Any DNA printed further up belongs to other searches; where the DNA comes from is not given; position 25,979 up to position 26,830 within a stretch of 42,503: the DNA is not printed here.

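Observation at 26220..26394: Lambda-style replication origin: four helically phased iterons inside the putative initiator gene, and no phage replisome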

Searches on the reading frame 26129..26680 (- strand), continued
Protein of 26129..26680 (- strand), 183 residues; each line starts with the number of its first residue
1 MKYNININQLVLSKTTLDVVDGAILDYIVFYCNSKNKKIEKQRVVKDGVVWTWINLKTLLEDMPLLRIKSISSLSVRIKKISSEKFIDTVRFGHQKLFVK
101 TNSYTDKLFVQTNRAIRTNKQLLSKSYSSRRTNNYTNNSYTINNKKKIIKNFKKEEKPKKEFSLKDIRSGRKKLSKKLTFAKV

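Call 47: search_protein_families(library=pfam, max_evalue=0.001, proteins=[L013:11725-13479:+, L016:11905-13710:+, L020:11450-13213:+, L021:12456-14216:+, L025:10992-11810:+, L027:4556-5512:+, L006:3091-4416:+, L007:4603-6042:+, L001:10732-11262:+, L016:10820-11350:+])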
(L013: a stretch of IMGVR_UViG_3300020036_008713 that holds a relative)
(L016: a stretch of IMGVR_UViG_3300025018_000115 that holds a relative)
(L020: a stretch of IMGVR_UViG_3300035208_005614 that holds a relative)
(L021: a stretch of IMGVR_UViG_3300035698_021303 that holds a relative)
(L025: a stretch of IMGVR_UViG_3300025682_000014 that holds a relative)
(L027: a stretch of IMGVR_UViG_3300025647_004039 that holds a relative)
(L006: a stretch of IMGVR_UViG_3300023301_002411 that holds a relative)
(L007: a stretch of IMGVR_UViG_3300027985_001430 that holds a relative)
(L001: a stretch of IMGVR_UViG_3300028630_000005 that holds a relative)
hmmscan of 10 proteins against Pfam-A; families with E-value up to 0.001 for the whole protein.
L013:11725-13479:+ (584 aa): 4 families
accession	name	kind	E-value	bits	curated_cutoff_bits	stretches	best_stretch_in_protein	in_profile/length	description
PF09250.16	Prim-Pol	-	3.7e-19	70.2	22.8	1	11-147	2-154/158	Bifunctional DNA primase/polymerase, N-terminal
PF03796.21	DnaB_C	-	8e-15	55.3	27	1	378-518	103-238/255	DnaB-like helicase C terminal domain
PF13481.12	AAA_25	-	1.1e-08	35.4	27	1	305-464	20-194/195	AAA domain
PF06745.19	ATPase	-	1.2e-05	25.3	26.6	1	305-421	6-137/231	KaiC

L016:11905-13710:+ (601 aa): 5 families
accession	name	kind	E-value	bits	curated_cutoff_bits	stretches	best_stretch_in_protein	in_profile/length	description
PF09250.16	Prim-Pol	-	2.2e-23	83.9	22.8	1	5-136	1-147/158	Bifunctional DNA primase/polymerase, N-terminal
PF03796.21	DnaB_C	-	1.6e-17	64.2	27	1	371-518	99-239/255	DnaB-like helicase C terminal domain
PF13481.12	AAA_25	-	8.9e-09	35.7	27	1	300-460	18-193/195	AAA domain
PF06745.19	ATPase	-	5e-07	29.8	26.6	1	302-372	6-75/231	KaiC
PF08708.16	PriCT_1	-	2.6e-05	24.2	21.1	1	181-241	8-65/67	Primase C terminal 1 (PriCT-1)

L020:11450-13213:+ (587 aa): 6 families
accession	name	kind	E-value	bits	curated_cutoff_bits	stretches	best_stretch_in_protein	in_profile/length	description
PF09250.16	Prim-Pol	-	8.9e-19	68.9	22.8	1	12-149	1-154/158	Bifunctional DNA primase/polymerase, N-terminal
PF03796.21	DnaB_C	-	3.4e-18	66.4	27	2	365-523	90-240/255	DnaB-like helicase C terminal domain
PF13481.12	AAA_25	-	4.6e-07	30.1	27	1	312-464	26-193/195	AAA domain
PF06745.19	ATPase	-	2.5e-06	27.5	26.6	1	305-375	6-75/231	KaiC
PF13479.12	AAA_24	-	0.00047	20.5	27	0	321-518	5-194/195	AAA domain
PF08708.16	PriCT_1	-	0.00072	19.5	21.1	0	182-240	6-61/67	Primase C terminal 1 (PriCT-1)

L021:12456-14216:+ (586 aa): 12 families
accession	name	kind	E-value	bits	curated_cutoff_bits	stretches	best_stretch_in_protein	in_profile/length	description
PF03796.21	DnaB_C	-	3.9e-28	99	27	1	317-536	5-240/255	DnaB-like helicase C terminal domain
PF13481.12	AAA_25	-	7.9e-15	55.4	27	1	314-487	15-194/195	AAA domain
PF13662.12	Toprim_4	-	1.7e-10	41.4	25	1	179-245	2-74/85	Toprim domain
PF13155.12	Toprim_2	-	5.6e-10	39.9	22.1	1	182-264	2-88/88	Toprim-like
PF06745.19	ATPase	-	2.9e-08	33.8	26.6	1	320-489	7-170/231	KaiC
PF13401.12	AAA_22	-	5.2e-06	27.2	27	1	331-480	5-121/130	AAA domain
PF01807.25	Zn_ribbon_DnaG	-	7.7e-06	26.1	24.9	1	31-86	35-90/98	CHC2 zinc finger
PF20720.3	nSTAND3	-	1.6e-05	25.1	27.2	1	322-363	8-49/155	Novel STAND NTPase 3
PF01751.28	Toprim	-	0.00012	22.6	23.1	1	180-252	2-86/96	Toprim domain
PF13479.12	AAA_24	-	0.00013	22.3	27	0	334-464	5-92/195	AAA domain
PF01656.29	CbiA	-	0.00059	20.2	25.4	0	334-365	2-33/125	CobQ/CobB/MinD/ParA nucleotide binding domain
PF12760.12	Zn_ribbon_IS1595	-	0.00084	19.7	25.4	0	30-59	19-46/46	Transposase zinc-ribbon domain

L025:10992-11810:+ (272 aa): 5 families
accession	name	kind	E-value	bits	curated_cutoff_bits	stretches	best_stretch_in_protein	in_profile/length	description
PF03796.21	DnaB_C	-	8.7e-21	74.9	27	2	127-237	116-235/255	DnaB-like helicase C terminal domain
PF13481.12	AAA_25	-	2e-09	37.8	27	1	45-192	16-193/195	AAA domain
PF06745.19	ATPase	-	1.2e-07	31.8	26.6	1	45-111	2-70/231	KaiC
PF20720.3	nSTAND3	-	8.8e-07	29.2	27.2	1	49-120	5-75/155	Novel STAND NTPase 3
PF00004.35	AAA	-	0.00071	20.5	21.2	0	64-156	1-73/131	ATPase family associated with various cellular activities (AAA)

L027:4556-5512:+ (318 aa): 0 families

L006:3091-4416:+ (441 aa): 3 families
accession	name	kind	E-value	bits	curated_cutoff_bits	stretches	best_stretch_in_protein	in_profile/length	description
PF03796.21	DnaB_C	-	1.1e-42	146.6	27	1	185-429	3-254/255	DnaB-like helicase C terminal domain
PF00772.26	DnaB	-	5.2e-15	55.8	23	1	16-84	4-72/103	DnaB-like helicase N terminal domain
PF13481.12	AAA_25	-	6.9e-06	26.2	27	1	202-353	35-189/195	AAA domain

L007:4603-6042:+ (479 aa): 0 families

L001:10732-11262:+ (176 aa): 1 family
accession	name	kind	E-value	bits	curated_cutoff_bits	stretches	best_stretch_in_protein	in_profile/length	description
PF07669.17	Eco57I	-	0.00019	22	25.3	1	65-91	69-88/171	Eco57I restriction-modification methylase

L016:10820-11350:+ (176 aa): 3 families
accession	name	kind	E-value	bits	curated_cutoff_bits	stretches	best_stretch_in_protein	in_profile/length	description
PF01695.23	IstB_IS21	-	7.8e-18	65.3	24.1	1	33-155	89-207/238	IstB-like ATP binding protein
PF00308.24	Bac_DnaA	-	3.9e-12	47.1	23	1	35-159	32-155/162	Bacterial DnaA ATPAse domain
PF00004.35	AAA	-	5.3e-07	30.6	21.2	1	39-159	1-127/131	ATPase family associated with various cellular activities (AAA)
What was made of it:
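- Closest known: Phage replisome organisers and 'replication initiation proteins'. Same: In six relatives a loader, helicase or primase-helicase gene lies downstream (call 47).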

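Call 49: find_encoding_contigs(protein=P0003, flank=3000, max_places=2)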
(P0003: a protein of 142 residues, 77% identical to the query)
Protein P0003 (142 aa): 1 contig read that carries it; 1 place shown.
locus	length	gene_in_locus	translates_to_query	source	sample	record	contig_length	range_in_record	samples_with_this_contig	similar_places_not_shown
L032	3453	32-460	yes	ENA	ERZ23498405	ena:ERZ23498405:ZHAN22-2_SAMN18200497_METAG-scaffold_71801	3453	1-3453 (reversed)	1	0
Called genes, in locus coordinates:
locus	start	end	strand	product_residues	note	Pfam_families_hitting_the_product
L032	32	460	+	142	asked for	-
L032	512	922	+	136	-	-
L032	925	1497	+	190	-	-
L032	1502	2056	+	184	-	-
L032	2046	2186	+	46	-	-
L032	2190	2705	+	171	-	-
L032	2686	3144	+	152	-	PF01464:SLT (faint)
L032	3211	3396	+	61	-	-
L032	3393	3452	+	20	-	?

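Call 50: find_encoding_contigs(protein=P0002, flank=3000, max_places=2)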
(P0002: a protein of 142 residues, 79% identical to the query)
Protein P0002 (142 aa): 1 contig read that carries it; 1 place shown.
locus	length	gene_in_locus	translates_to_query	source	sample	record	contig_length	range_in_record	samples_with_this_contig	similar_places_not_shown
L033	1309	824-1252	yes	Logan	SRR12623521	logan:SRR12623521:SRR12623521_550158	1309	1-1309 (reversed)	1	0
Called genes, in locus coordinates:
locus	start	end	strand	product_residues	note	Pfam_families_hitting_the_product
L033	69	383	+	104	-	-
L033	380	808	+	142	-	-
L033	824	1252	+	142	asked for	-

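Call 74: search_protein_families(library=phrogs, alignment_id=A2, max_evalue=0.001)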
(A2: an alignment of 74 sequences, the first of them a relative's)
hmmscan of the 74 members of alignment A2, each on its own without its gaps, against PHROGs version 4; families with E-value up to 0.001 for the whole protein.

A. member 1, P0001 (183 aa): 0 families

B. families by the number of members that match (of 74 scanned): 23 families
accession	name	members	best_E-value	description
phrog_270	-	17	2.4e-28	replication initiation protein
phrog_9474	-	11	5.7e-24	replication initiation protein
phrog_9327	-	11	4.1e-21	primosomal protein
phrog_35156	-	10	2.5e-08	-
phrog_428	-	10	1.5e-07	replication initiation protein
phrog_19415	-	8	4.3e-12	-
phrog_16304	-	4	3.8e-10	-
phrog_678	-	3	3.1e-16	replication initiation O-like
phrog_2514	-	2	6.1e-27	DnaD-like helicase loader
phrog_4880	-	2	3.2e-18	replisome organizer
phrog_2357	-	2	5.4e-18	-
phrog_391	-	2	1.4e-17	replication initiation O-like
phrog_18589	-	2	7.9e-16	-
phrog_22834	-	2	6.1e-13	-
phrog_277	-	2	7.4e-13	replication initiation O-like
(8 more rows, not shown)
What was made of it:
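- Others match 9474, 428, 'primosomal protein', four 'O-like' families, 'DnaD-like helicase loader' and 'replisome organizer' (call 74). Relatives' C-terminal domains and neighbours are replication proteins (calls 47, 74).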

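Call 75: search_protein_families(library=phrogs, max_evalue=0.001, proteins=[P0004, P0006, P0005, P0010, P0046, P0063, P0016, P0019, P0038, P0035])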
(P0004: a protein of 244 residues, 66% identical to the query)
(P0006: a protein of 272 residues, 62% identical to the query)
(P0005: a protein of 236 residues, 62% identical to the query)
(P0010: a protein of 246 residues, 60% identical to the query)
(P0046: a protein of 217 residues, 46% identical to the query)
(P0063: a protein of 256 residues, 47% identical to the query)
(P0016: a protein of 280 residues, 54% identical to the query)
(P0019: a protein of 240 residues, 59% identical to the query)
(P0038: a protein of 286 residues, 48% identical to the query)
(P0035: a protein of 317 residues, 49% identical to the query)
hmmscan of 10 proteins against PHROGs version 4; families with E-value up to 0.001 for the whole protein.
P0004 (244 aa): 1 family
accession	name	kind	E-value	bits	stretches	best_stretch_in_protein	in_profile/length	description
phrog_428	-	DNA, RNA and nucleotide metabolism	3.9e-06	27.3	1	27-175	111-251/455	replication initiation protein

P0006 (272 aa): 0 families

P0005 (236 aa): 1 family
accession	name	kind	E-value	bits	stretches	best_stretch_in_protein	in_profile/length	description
phrog_19415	-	unknown function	6.1e-11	43.7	1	112-232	96-210/224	-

P0010 (246 aa): 0 families

P0046 (217 aa): 0 families

P0063 (256 aa): 1 family
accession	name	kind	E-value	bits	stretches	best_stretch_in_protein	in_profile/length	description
phrog_428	-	DNA, RNA and nucleotide metabolism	0.00019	21.7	1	16-142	102-219/455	replication initiation protein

P0016 (280 aa): 7 families
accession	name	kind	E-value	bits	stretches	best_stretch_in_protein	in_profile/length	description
phrog_2514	-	DNA, RNA and nucleotide metabolism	6.1e-27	95.6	1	70-272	75-253/270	DnaD-like helicase loader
phrog_4880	-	DNA, RNA and nucleotide metabolism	3.2e-18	67.2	1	113-264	117-263/304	replisome organizer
phrog_2357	-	unknown function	5.4e-18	66.1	1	172-267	8-103/124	-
phrog_391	-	DNA, RNA and nucleotide metabolism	1.4e-17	65.3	1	71-268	51-274/298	replication initiation O-like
phrog_22834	-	unknown function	6.1e-13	49.7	1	146-263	125-238/310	-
phrog_277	-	DNA, RNA and nucleotide metabolism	7.4e-13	49.4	1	111-266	135-293/318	replication initiation O-like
phrog_9773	-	DNA, RNA and nucleotide metabolism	9.1e-08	33.1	1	76-261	72-277/288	replication initiation O-like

P0019 (240 aa): 1 family
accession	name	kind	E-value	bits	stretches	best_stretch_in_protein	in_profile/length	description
phrog_1198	-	other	0.00072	20.3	0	25-175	116-238/253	MutT/NUDIX hydrolase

P0038 (286 aa): 0 families

P0035 (317 aa): 0 families
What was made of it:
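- On Lambda O family (Pfam Phage_rep_O; PHROG 'replication initiation O-like'): Some relatives (P0016) do carry O-like or DnaD-like C-terminal domains (call 75).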

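Call 76: search_protein_families(library=phrogs, max_evalue=1, proteins=[P0001, P0003, P0007, P0009, P0037, P0026, P0047, P0058, P0012, P0013])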
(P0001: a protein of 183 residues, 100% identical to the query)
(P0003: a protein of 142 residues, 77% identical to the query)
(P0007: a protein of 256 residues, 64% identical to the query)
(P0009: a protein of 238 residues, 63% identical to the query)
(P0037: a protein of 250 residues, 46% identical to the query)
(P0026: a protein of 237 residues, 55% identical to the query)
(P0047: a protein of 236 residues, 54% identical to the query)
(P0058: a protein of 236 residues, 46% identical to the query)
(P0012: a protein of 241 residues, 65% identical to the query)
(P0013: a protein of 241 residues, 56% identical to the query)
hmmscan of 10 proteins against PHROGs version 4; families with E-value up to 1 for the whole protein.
P0001 (183 aa): 0 families

P0003 (142 aa): 2 families
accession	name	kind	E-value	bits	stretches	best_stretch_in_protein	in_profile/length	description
phrog_25527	-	unknown function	0.028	14.7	1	1-102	1-95/293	-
phrog_32189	-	unknown function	0.2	12.7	1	76-127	4-56/70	-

P0007 (256 aa): 6 families
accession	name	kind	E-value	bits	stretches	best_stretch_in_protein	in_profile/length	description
phrog_270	-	DNA, RNA and nucleotide metabolism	1.3e-13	52.1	1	47-215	61-257/383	replication initiation protein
phrog_35156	-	unknown function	2.5e-08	35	1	136-206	80-151/154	-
phrog_9327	-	DNA, RNA and nucleotide metabolism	9.3e-07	29.7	1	126-208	157-242/276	primosomal protein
phrog_9474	-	DNA, RNA and nucleotide metabolism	0.00012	22.7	1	126-213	163-254/288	replication initiation protein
phrog_14553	-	unknown function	0.058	14.4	1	144-166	22-44/52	-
phrog_29443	-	unknown function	0.11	12.6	1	64-160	148-244/273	-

P0009 (238 aa): 10 families
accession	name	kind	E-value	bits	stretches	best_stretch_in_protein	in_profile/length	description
phrog_270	-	DNA, RNA and nucleotide metabolism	2.4e-28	100.6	1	50-225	64-254/383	replication initiation protein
phrog_9474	-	DNA, RNA and nucleotide metabolism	5.7e-24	86.1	1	126-224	161-252/288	replication initiation protein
phrog_9327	-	DNA, RNA and nucleotide metabolism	4.1e-21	76.8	1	100-225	120-246/276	primosomal protein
phrog_1347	-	unknown function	5.6e-11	42.8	1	144-223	270-348/417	-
phrog_16304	-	unknown function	3.8e-10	41.1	1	136-223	132-227/244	-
phrog_35156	-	unknown function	1.1e-07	32.9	1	142-218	78-150/154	-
phrog_10293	-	unknown function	3.2e-06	28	1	145-220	11-84/185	-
phrog_2149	-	DNA, RNA and nucleotide metabolism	0.0097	16.7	1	125-204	169-247/289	replication initiation protein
phrog_11527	-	unknown function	0.079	13.5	1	1-108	1-100/333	-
phrog_32465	-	head and packaging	0.092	12.4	1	11-49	68-106/544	head maturation protease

P0037 (250 aa): 8 families
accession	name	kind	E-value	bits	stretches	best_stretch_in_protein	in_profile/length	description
phrog_270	-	DNA, RNA and nucleotide metabolism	3.6e-21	77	1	50-232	63-259/383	replication initiation protein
phrog_9474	-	DNA, RNA and nucleotide metabolism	1.5e-13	52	1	137-232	160-258/288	replication initiation protein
phrog_9327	-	DNA, RNA and nucleotide metabolism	1.6e-11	45.3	1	148-225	166-244/276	primosomal protein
phrog_35156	-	unknown function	8.5e-07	30.1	1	155-221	86-151/154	-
phrog_16304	-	unknown function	2.2e-06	28.7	1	152-223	143-225/244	-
phrog_8489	-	DNA, RNA and nucleotide metabolism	0.015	16.4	1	143-227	153-247/296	DnaD-like helicase loader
phrog_24801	-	unknown function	0.15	12.9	1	111-197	52-135/204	-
phrog_24156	-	unknown function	0.23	12.8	1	11-59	49-94/96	-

P0026 (237 aa): 5 families
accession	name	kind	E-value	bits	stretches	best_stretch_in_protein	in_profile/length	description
phrog_21259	-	unknown function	0.046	14.9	1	157-209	19-71/86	-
phrog_23814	-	unknown function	0.067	14.4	1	78-154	27-102/131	-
phrog_25467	-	unknown function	0.086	13.7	0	205-229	5-29/59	-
phrog_34776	-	other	0.098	11.4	1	57-145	807-895/1013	haemolysin-type calcium binding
phrog_2440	-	transcription regulation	0.12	13.3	1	53-104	43-90/126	transcriptional regulator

P0047 (236 aa): 4 families
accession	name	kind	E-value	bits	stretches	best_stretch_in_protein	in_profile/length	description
phrog_428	-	DNA, RNA and nucleotide metabolism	0.0022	18.2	1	2-157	88-228/455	replication initiation protein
phrog_28097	-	unknown function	0.046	14.9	1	45-103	79-139/153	-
phrog_5644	-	unknown function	0.32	11.8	1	196-223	86-115/125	-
phrog_302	-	head and packaging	0.4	11.1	1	174-223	4-47/155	virion structural protein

P0058 (236 aa): 3 families
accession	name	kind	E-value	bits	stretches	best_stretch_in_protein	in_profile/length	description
phrog_270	-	DNA, RNA and nucleotide metabolism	0.00022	21.7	1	46-142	62-171/383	replication initiation protein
phrog_428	-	DNA, RNA and nucleotide metabolism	0.00022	21.5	1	5-179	91-244/455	replication initiation protein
phrog_8453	-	unknown function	0.33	12.3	1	66-104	69-107/118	-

P0012 (241 aa): 1 family
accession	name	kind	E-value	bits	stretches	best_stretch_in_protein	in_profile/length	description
phrog_32189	-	unknown function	0.034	15.2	1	78-117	5-44/70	-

P0013 (241 aa): 2 families
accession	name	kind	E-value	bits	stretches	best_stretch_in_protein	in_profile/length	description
phrog_270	-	DNA, RNA and nucleotide metabolism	0.017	15.5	1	48-167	62-191/383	replication initiation protein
phrog_6430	-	unknown function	0.19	12.6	1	44-69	12-36/60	-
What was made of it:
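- On Lambda O family (Pfam Phage_rep_O; PHROG 'replication initiation O-like'): The window protein has 0 PHROG hits at E<=1 (call 76).
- On PHROG 270 / 428 'replication initiation protein': The window protein has no hit at E<=1 (call 76). 46-230 and 5-179) (calls 74-76).
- Closest known: Phage replisome organisers and 'replication initiation proteins'. Same: Relatives of the window protein match these PHROGs collinearly (calls 74-76).
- These alignments are collinear and include the winged-helix core (calls 75, 76). Relatives carry initiator-type C-terminal domains and match 'replication initiation' PHROGs (calls 74-76).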
